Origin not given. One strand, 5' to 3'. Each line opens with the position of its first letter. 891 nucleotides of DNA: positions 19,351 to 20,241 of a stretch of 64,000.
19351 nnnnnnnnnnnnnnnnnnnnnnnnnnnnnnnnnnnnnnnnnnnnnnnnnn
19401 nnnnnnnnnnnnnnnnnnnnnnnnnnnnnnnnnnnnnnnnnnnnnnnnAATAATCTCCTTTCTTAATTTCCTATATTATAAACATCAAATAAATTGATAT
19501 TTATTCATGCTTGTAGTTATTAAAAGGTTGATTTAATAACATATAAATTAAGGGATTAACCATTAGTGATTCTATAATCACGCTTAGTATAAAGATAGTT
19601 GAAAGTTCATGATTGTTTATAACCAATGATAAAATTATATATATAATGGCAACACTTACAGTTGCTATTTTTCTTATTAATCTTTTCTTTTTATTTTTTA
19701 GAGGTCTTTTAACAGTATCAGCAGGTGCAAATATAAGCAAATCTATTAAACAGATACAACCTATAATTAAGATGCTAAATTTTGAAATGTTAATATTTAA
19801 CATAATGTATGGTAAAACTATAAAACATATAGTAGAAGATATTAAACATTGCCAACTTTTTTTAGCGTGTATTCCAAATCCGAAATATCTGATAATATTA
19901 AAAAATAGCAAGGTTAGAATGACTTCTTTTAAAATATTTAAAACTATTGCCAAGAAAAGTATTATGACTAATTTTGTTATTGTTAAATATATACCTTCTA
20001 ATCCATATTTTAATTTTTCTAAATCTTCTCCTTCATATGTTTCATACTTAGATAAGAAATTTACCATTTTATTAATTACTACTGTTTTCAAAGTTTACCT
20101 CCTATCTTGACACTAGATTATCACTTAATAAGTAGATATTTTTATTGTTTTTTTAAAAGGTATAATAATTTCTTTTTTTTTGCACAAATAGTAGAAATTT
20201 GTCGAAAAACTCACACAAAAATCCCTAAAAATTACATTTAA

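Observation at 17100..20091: Complete agr-like quorum-sensing system with non-canonical convergent architecture and an unannotated AgrD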

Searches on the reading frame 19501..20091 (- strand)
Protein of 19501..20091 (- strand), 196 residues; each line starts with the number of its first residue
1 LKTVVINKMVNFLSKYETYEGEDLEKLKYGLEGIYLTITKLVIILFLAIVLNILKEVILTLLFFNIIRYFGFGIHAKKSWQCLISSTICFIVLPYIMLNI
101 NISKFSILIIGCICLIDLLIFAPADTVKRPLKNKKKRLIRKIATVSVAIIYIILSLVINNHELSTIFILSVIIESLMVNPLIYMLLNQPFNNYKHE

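Call 3: search_protein_families(library=pfam, proteins=[window:19501-20091:-], max_evalue=1)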
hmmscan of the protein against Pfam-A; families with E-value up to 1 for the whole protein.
window:19501-20091:- (196 aa): 1 family
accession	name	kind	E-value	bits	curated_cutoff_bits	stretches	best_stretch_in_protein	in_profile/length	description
PF04647.20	AgrB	-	6e-36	124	23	1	7-176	2-183/185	Accessory gene regulator B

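Call 4: search_protein_families(library=ncbifam, proteins=[window:19501-20091:-], max_evalue=1)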
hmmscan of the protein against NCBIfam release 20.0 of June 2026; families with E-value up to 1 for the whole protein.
window:19501-20091:- (196 aa): 2 families
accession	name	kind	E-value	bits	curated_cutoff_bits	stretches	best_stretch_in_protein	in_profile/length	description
NF002210.0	PRK01100.1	equivalog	1e-36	126.6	282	1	7-194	16-203/210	accessory gene regulator ArgB-like protein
NF047451.1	WxxxWxxW_dom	subfamily_domain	0.062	13.2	40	1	143-164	5-26/37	WxxxWxxW domain-containing protein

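Call 14: find_related_loci(query=window:19504-20091:-, collection=genome_contigs, flank=5000)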
Query window:19504-20091:- (196 aa) in genome_contigs; peptide patterns used: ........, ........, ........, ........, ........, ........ (x = any residue, [..] = any of these).
599 stretches matched a pattern (row limit reached: there are more); 31 encode a relative of the query (tblastn E <= 1e-3); 31 distinct loci.
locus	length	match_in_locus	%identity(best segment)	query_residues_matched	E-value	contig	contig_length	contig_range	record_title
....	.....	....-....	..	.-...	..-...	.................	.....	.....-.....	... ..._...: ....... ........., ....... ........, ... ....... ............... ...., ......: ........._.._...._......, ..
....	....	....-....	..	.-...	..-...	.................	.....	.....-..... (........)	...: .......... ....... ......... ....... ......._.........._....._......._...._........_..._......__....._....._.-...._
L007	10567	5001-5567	51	6-196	3e-54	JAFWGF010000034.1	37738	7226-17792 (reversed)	MAG: Bacilli bacterium isolate RGIG5711 Sheep_Duodenum.Co__c618476, whole genome shotgun sequence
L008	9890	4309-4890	41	1-193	4e-45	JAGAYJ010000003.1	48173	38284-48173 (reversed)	MAG: Bacilli bacterium isolate RGIG8886 Water_deer_Omasum-5__c24341, whole genome shotgun sequence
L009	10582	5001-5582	40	1-194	5e-44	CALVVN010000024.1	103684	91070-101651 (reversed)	MAG: uncultured Bacilli bacterium isolate E08__bin87 genome assembly, contig: E08__k127_399106, whole genome shotgun seq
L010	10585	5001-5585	38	1-195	4e-44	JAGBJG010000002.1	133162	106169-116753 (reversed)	MAG: Bacilli bacterium isolate RGIG9169 Water_deer_Reticulum-5__c315, whole genome shotgun sequence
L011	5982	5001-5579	38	1-192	1e-43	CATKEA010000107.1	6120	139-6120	MAG: uncultured Bacilli bacterium isolate iMGMC-980_1678881718 genome assembly, contig: MegahitA5_146641, whole genome s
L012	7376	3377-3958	44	1-193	1e-43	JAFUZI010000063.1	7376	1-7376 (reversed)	MAG: Bacilli bacterium isolate RGIG4963 Roe_deer_Rumen-4__c133482, whole genome shotgun sequence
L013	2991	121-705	41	1-195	6e-43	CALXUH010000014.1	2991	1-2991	MAG: uncultured Clostridia bacterium isolate E04__bin105 genome assembly, contig: E04__k127_4074486, whole genome shotgu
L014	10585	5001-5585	40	1-195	8e-43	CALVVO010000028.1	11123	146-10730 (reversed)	MAG: uncultured Bacilli bacterium isolate BRZ_DA__bin2 genome assembly, contig: BRZ_DA__NODE_6593_length_11123_cov_6.632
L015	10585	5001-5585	41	1-194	9e-43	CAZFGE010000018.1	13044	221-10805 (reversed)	MAG TPA_asm: uncultured Muribaculaceae bacterium isolate SRP278969_co1_93 genome assembly, contig: NODE_6648_length_1304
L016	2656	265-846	43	1-194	5e-42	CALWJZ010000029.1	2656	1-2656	MAG: uncultured Clostridia bacterium isolate BRZ_AM__bin13 genome assembly, contig: BRZ_AM__NODE_48169_length_2656_cov_8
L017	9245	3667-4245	38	1-193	1e-40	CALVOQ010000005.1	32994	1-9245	MAG: uncultured Bacilli bacterium isolate BRZ_FA__bin76 genome assembly, contig: BRZ_FA__NODE_1490_length_32994_cov_9.33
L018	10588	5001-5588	37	1-196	1e-39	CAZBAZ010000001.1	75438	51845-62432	MAG TPA_asm: uncultured Clostridium sp. isolate binchicken_co354_412 genome assembly, contig: NODE_181_length_75438_cov_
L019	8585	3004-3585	38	1-194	2e-39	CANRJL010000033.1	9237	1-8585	MAG: uncultured Bacilli bacterium isolate Lapin-022__bin73 genome assembly, contig: Lapin-022__NODE_7595_length_9237_cov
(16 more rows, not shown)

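Call 53: search_dna_similar(query=window:19504-20091:-, collection=plasmids, mode=protein, max_rows=30, max_evalue=0.001)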
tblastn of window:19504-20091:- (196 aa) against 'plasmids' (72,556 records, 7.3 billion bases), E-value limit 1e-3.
Records with a match: 27; places in all: 28; records where one place covers at least 80% of the query: 26.
Best place of each record, by identity: <60% 27.
By first word of the organism name: Clostridium 19; Latilactobacillus 3; Listeria 2; Alkaliphilus 1; Enterococcus 1; Staphylococcus 1.
By predicted mobility (MOB-suite, as given by PLSDB): non-mobilizable 24; mobilizable 3.
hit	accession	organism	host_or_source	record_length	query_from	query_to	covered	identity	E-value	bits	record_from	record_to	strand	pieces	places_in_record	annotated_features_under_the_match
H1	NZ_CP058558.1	Alkaliphilus sp. B6464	-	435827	8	195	96%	34.9%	4e-15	80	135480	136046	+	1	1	hypothetical protein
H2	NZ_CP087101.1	Clostridium estertheticum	single colony,Vacuum packed lamb meat ...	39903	22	195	89%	37.4%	1e-18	90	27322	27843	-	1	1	accessory gene regulator B family protein | cyclic lactone autoinducer peptide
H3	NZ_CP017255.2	Clostridium taeniosporum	microbial cells,Lake Mainaki silt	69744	26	195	87%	37.6%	1e-18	90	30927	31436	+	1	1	accessory gene regulator B family protein | AgrD family cyclic lactone autoinducer peptide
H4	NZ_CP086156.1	Clostridium tagluense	single colony,Lamb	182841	22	195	89%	36.2%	7e-18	88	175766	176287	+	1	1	accessory gene regulator B family protein | AgrD family cyclic lactone autoinducer peptide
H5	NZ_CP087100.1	Clostridium estertheticum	single colony,Vacuum packed lamb meat ...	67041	4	195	98%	32.8%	2e-9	63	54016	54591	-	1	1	accessory gene regulator B family protein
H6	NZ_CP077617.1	Clostridium estertheticum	single colony,bovine feces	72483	4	195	98%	32.8%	2e-9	63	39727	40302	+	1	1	accessory gene regulator B family protein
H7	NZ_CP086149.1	Clostridium estertheticum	horse,single colony,meat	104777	4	194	97%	32.5%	3e-10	66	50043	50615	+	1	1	accessory gene regulator B family protein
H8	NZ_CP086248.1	Clostridium sp. CF011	single colony,bovine feces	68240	5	196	98%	32.1%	1e-8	61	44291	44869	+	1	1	accessory gene regulator B family protein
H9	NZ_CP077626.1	Clostridium estertheticum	single colony,bovine feces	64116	5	194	97%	32.1%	1e-11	70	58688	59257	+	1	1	accessory gene regulator B family protein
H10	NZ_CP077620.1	Clostridium estertheticum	single colony,bovine feces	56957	5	196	98%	31.6%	2e-12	72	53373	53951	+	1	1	accessory gene regulator B family protein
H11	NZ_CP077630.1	Clostridium estertheticum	single colony,bovine feces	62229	5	196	98%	31.6%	2e-12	72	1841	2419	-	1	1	accessory gene regulator B family protein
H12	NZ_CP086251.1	Clostridium estertheticum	single colony,beef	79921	5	196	98%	31.6%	1e-11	70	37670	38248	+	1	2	accessory gene regulator B family protein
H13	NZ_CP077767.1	Clostridium sp. CM028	single colony,lamb meat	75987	5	196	98%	31.1%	2e-10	66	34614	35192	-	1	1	accessory gene regulator B family protein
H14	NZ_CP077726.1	Clostridium sp. CM027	single colony,sheep meat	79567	5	196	98%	31.1%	2e-10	66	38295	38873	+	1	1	accessory gene regulator B family protein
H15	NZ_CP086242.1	Clostridium estertheticum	single colony,bovine feces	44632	22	195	89%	33.3%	1e-15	81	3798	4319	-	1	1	accessory gene regulator B family protein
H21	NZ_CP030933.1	Enterococcus gilvus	cow,milk,milk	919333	17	195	91%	30.6%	4e-7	57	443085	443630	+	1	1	accessory gene regulator AgrB | AgrD family cyclic lactone autoinducer peptide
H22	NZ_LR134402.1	Listeria monocytogenes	Homo sapiens,Vein blood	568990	2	194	98%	27.6%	1e-11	70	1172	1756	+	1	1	accessory gene regulator ArgB-like protein | cyclic lactone autoinducer peptide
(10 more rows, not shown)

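Call 54: get_annotated_region(hit=H2, flank=4000)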
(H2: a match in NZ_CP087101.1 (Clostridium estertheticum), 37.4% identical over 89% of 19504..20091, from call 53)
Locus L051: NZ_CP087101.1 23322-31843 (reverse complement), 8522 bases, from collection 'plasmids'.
description: Clostridium estertheticum strain CEST001 plasmid pCEST-001C, complete sequence
organism: Clostridium estertheticum (NCBI taxid 238834)
taxonomy: Bacteria; Bacillota; Clostridia; Eubacteriales; Clostridiaceae; Clostridium; Clostridium estertheticum
host: -; source: single colony,Vacuum packed lamb meat imported from New Zealand to Switzerland; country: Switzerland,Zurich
typing (MOB-suite, as given by PLSDB): non-mobilizable
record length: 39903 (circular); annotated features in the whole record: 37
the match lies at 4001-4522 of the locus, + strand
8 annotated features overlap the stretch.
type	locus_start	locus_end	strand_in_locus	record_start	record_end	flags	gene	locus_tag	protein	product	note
CDS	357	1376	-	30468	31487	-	-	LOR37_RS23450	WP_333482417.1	SPASM domain-containing protein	-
CDS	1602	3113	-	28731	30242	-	-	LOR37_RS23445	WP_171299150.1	radical SAM protein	-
CDS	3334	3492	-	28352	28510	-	-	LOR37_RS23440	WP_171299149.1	hypothetical protein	-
CDS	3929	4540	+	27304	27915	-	-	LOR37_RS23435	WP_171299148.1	accessory gene regulator B family protein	GO:0009372 - quorum sensing [Evidence IEA]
CDS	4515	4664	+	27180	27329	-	-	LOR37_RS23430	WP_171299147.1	cyclic lactone autoinducer peptide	-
CDS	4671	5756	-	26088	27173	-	-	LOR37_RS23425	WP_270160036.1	GHKL domain-containing protein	-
CDS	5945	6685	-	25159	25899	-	-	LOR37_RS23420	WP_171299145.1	LytTR family DNA-binding domain-containing protein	-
CDS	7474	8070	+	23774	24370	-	-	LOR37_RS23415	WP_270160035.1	hypothetical protein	-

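Call 55: get_annotated_region(hit=H3, flank=4000)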
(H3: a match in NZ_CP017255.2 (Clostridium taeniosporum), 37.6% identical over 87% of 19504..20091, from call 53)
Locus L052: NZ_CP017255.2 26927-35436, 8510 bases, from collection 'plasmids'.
description: Clostridium taeniosporum strain 1/k plasmid pCt2, complete sequence
organism: Clostridium taeniosporum (NCBI taxid 394958)
taxonomy: Bacteria; Bacillota; Clostridia; Eubacteriales; Clostridiaceae; Clostridium; Clostridium taeniosporum
host: -; source: microbial cells,Lake Mainaki silt; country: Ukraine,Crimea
typing (MOB-suite, as given by PLSDB): non-mobilizable
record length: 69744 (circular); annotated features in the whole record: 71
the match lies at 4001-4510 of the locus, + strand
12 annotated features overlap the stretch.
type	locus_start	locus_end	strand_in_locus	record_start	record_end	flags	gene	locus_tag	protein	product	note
CDS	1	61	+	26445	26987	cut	-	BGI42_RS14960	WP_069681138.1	GNAT family N-acetyltransferase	-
CDS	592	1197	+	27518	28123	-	-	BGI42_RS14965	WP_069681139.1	sigma-70 family RNA polymerase sigma factor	GO:0006352 - DNA-templated transcription initiation [Evidence IEA]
CDS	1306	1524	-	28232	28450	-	-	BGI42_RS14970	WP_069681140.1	hypothetical protein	-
CDS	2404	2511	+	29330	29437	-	-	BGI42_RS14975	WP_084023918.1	bacteriocin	-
CDS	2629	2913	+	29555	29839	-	-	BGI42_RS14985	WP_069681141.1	bacteriocin immunity protein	-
CDS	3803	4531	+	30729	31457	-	-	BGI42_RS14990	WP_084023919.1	accessory gene regulator B family protein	GO:0009372 - quorum sensing [Evidence IEA]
CDS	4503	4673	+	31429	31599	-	-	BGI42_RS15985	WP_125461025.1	AgrD family cyclic lactone autoinducer peptide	-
CDS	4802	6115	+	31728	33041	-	-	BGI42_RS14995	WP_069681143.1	GHKL domain-containing protein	-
CDS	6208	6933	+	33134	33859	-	-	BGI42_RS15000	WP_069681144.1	LytTR family DNA-binding domain-containing protein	-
CDS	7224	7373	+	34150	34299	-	-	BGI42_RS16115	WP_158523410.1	hypothetical protein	-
CDS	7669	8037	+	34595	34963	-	-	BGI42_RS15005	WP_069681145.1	lactococcin 972 family bacteriocin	-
CDS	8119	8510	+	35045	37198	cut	-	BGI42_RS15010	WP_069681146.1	DUF1430 domain-containing protein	-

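Call 56: get_annotated_region(hit=H1, flank=4000)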
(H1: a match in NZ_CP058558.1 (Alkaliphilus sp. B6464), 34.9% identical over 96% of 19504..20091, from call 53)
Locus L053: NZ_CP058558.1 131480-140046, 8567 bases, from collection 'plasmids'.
description: Alkaliphilus sp. B6464 plasmid pB6464, complete sequence
organism: Alkaliphilus sp. B6464 (NCBI taxid 2731219)
taxonomy: Bacteria; Bacillota; Clostridia; Peptostreptococcales; Natronincolaceae; Alkaliphilus; Alkaliphilus sp. B6464
host: -; source: -; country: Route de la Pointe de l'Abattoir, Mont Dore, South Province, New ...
typing (MOB-suite, as given by PLSDB): non-mobilizable
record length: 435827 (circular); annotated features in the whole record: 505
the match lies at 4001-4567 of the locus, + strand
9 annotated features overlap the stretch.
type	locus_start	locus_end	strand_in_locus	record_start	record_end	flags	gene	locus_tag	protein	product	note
CDS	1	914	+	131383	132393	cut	recA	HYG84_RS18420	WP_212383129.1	recombinase RecA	GO:0006310 - DNA recombination [Evidence IEA]; GO:0006281 - DNA repair [Evidence IEA]; GO:0009432 - SOS response ...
CDS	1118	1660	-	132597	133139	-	-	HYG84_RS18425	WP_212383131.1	hypothetical protein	-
CDS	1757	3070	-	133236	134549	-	-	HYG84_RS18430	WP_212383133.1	VWA domain-containing protein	-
CDS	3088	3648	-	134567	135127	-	-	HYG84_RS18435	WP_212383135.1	hypothetical protein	-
CDS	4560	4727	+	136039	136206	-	-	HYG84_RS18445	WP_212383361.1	hypothetical protein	-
CDS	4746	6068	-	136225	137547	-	-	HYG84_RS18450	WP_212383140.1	GHKL domain-containing protein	-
CDS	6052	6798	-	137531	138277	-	-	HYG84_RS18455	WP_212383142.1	LytTR family DNA-binding domain-containing protein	-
CDS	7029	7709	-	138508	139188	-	-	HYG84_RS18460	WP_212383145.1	hypothetical protein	-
CDS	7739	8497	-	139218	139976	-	-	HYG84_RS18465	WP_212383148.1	ATPase, T2SS/T4P/T4SS family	-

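Call 63: get_annotated_region(hit=H4, flank=3500)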
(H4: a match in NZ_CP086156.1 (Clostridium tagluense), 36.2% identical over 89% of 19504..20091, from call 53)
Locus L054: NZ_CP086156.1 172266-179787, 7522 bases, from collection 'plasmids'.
description: Clostridium tagluense strain CM022 plasmid pCM022-183, complete sequence
organism: Clostridium tagluense (NCBI taxid 360422)
taxonomy: Bacteria; Bacillota; Clostridia; Eubacteriales; Clostridiaceae; Clostridium; Clostridium tagluense
host: -; source: single colony,Lamb; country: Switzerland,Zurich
typing (MOB-suite, as given by PLSDB): non-mobilizable
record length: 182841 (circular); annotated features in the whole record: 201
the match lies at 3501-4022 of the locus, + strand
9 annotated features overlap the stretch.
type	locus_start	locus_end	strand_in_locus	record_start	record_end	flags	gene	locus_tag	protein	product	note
CDS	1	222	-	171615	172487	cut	-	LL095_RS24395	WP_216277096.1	ABC transporter ATP-binding protein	-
CDS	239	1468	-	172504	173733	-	-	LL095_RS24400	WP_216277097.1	hypothetical protein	-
CDS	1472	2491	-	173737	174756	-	-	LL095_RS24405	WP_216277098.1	hypothetical protein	-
CDS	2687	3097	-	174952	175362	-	-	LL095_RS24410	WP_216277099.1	hypothetical protein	-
CDS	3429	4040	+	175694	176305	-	-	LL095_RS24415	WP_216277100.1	accessory gene regulator B family protein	GO:0009372 - quorum sensing [Evidence IEA]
CDS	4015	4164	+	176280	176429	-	-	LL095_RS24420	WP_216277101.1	AgrD family cyclic lactone autoinducer peptide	-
CDS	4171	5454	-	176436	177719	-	-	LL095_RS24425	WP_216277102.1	GHKL domain-containing protein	-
CDS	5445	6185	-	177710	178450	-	-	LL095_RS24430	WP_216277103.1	LytTR family DNA-binding domain-containing protein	-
CDS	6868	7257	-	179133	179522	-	-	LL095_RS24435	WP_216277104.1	hypothetical protein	-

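Call 64: get_annotated_region(hit=H21, flank=3500)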
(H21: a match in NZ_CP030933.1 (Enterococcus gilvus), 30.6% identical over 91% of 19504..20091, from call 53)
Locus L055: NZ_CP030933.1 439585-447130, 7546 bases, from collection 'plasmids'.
description: Enterococcus gilvus strain CR1 plasmid pCR1A, complete sequence
organism: Enterococcus gilvus (NCBI taxid 160453)
taxonomy: Bacteria; Bacillota; Bacilli; Lactobacillales; Enterococcaceae; Enterococcus; Enterococcus gilvus
host: -; source: cow,milk,milk; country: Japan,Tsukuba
typing (MOB-suite, as given by PLSDB): non-mobilizable
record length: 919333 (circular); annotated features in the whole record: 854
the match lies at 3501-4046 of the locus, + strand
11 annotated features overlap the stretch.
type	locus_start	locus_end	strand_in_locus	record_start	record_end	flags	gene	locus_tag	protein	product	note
CDS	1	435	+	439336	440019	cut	-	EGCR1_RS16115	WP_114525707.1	Pr6Pr family membrane protein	-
CDS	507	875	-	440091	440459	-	-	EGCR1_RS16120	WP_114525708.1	potassium channel family protein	GO:0034220 - monoatomic ion transmembrane transport [Evidence IEA]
CDS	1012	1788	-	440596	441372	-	mreC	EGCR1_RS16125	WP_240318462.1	rod shape-determining protein MreC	GO:0008360 - regulation of cell shape [Evidence IEA]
CDS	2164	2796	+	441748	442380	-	-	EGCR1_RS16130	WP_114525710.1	pentapeptide repeat-containing protein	-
CDS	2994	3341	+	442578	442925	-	-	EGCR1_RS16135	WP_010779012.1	LytTR family DNA-binding domain-containing protein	-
CDS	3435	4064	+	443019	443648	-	-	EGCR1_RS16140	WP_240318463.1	accessory gene regulator AgrB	-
CDS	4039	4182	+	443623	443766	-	-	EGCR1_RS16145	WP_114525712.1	AgrD family cyclic lactone autoinducer peptide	-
CDS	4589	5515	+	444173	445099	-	-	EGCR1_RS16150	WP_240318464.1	GHKL domain-containing protein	-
CDS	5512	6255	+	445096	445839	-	-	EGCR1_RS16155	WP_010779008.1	LytTR family DNA-binding domain-containing protein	-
CDS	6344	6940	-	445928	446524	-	-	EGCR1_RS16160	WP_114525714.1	hypothetical protein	-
CDS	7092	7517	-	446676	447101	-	spx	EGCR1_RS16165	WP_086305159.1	transcriptional regulator Spx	-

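Call 65: get_annotated_region(hit=H22, flank=3500)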
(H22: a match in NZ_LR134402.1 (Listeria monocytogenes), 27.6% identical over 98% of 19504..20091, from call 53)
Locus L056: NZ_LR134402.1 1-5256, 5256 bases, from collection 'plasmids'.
description: Listeria monocytogenes strain NCTC7974 plasmid 5, complete sequence
organism: Listeria monocytogenes (NCBI taxid 1639)
taxonomy: Bacteria; Bacillota; Bacilli; Bacillales; Listeriaceae; Listeria; Listeria monocytogenes
host: -; source: Homo sapiens,Vein blood; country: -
typing (MOB-suite, as given by PLSDB): non-mobilizable
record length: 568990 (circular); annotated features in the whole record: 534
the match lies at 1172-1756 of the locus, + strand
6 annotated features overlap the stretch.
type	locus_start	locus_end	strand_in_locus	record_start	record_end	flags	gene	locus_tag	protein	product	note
CDS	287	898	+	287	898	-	-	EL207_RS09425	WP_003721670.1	PepSY domain-containing protein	-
CDS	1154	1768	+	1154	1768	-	-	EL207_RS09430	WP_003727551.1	accessory gene regulator ArgB-like protein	-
CDS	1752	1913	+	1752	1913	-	-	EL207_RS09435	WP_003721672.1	cyclic lactone autoinducer peptide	-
CDS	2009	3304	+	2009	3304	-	-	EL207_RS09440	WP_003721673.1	sensor histidine kinase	GO:0007165 - signal transduction [Evidence IEA]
CDS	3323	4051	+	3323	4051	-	-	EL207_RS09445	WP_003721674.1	LytTR family DNA-binding domain-containing protein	-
CDS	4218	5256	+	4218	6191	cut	pdeA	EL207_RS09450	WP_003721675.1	cyclic-di-AMP phosphodiesterase PdeA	-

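Call 66: get_annotated_region(hit=H5, flank=3500)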
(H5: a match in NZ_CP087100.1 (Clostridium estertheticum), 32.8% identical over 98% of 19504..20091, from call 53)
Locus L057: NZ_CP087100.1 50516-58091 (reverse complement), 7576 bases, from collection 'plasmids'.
description: Clostridium estertheticum strain CEST001 plasmid pCEST-001B, complete sequence
organism: Clostridium estertheticum (NCBI taxid 238834)
taxonomy: Bacteria; Bacillota; Clostridia; Eubacteriales; Clostridiaceae; Clostridium; Clostridium estertheticum
host: -; source: single colony,Vacuum packed lamb meat imported from New Zealand to Switzerland; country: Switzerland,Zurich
typing (MOB-suite, as given by PLSDB): non-mobilizable
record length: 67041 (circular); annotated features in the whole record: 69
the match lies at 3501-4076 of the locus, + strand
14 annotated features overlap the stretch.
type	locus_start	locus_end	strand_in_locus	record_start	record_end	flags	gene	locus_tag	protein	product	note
CDS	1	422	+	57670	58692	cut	-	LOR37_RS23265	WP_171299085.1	RepB family plasmid replication initiator protein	GO:0006270 - DNA replication initiation [Evidence IEA]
CDS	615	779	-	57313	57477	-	-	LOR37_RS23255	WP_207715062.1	hypothetical protein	-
CDS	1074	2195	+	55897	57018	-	-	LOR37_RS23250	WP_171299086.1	hypothetical protein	-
CDS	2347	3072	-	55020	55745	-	-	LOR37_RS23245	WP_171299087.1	LytTR family DNA-binding domain-containing protein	-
CDS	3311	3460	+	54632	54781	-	-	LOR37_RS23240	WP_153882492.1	hypothetical protein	-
CDS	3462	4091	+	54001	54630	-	-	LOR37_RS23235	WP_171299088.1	accessory gene regulator B family protein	GO:0009372 - quorum sensing [Evidence IEA]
CDS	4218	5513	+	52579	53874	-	-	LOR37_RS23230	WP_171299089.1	GHKL domain-containing protein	-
CDS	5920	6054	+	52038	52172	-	-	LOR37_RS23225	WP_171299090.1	gallidermin/nisin family lantibiotic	-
CDS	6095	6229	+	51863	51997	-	-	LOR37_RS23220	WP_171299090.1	gallidermin/nisin family lantibiotic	-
CDS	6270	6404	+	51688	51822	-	-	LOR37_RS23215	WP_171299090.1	gallidermin/nisin family lantibiotic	-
CDS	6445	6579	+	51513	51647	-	-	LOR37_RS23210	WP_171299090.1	gallidermin/nisin family lantibiotic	-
CDS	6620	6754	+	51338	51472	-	-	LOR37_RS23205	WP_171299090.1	gallidermin/nisin family lantibiotic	-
CDS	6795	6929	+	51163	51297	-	-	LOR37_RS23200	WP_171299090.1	gallidermin/nisin family lantibiotic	-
CDS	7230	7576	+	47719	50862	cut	-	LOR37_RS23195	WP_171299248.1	lantibiotic dehydratase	-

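Call 71: search_solved_structures(query=window:19504-20091:-, max_evalue=0.01, show_alignments=1)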
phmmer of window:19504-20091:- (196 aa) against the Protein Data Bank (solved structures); distinct sequences matched with E-value up to 0.01: 0.
